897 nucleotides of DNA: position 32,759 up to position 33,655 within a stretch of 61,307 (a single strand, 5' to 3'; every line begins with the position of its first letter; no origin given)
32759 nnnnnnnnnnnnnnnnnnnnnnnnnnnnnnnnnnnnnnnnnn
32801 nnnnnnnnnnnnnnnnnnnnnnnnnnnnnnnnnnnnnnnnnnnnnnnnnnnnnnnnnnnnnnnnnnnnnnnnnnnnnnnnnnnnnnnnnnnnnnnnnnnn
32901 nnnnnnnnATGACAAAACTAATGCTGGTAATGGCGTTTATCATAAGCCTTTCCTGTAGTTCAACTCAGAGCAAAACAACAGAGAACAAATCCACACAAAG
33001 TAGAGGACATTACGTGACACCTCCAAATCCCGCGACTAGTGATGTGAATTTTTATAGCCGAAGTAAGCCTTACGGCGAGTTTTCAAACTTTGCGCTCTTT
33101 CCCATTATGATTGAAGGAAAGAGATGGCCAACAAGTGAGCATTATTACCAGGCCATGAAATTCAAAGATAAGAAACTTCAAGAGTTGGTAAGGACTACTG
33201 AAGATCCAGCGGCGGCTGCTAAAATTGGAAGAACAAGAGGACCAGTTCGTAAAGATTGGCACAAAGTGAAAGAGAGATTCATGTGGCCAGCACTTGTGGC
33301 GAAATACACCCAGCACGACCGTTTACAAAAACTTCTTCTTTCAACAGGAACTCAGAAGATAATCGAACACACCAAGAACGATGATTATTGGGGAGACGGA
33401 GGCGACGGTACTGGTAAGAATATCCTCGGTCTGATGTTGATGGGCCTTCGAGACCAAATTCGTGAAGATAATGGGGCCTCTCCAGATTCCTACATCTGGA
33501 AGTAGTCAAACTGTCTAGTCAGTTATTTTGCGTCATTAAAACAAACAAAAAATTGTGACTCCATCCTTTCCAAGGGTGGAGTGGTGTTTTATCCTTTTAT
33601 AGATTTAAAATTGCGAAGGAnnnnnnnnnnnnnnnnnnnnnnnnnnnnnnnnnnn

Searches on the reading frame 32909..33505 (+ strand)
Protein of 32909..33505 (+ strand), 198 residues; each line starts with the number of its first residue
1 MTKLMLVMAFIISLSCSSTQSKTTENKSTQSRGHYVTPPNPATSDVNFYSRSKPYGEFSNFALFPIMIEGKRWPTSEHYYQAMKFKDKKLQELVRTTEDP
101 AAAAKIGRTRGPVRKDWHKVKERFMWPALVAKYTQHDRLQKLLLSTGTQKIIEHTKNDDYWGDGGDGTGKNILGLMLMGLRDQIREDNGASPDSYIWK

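Call 61: search_protein_families(library=pfam, proteins=[window:32909-33505:+], max_evalue=0.001)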
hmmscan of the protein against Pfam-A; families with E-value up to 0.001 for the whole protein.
window:32909-33505:+ (198 aa): 1 family
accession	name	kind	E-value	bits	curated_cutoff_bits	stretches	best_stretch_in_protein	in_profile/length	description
PF08719.17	NADAR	-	3.7e-36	125.3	35.1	1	48-185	2-163/163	NADAR domain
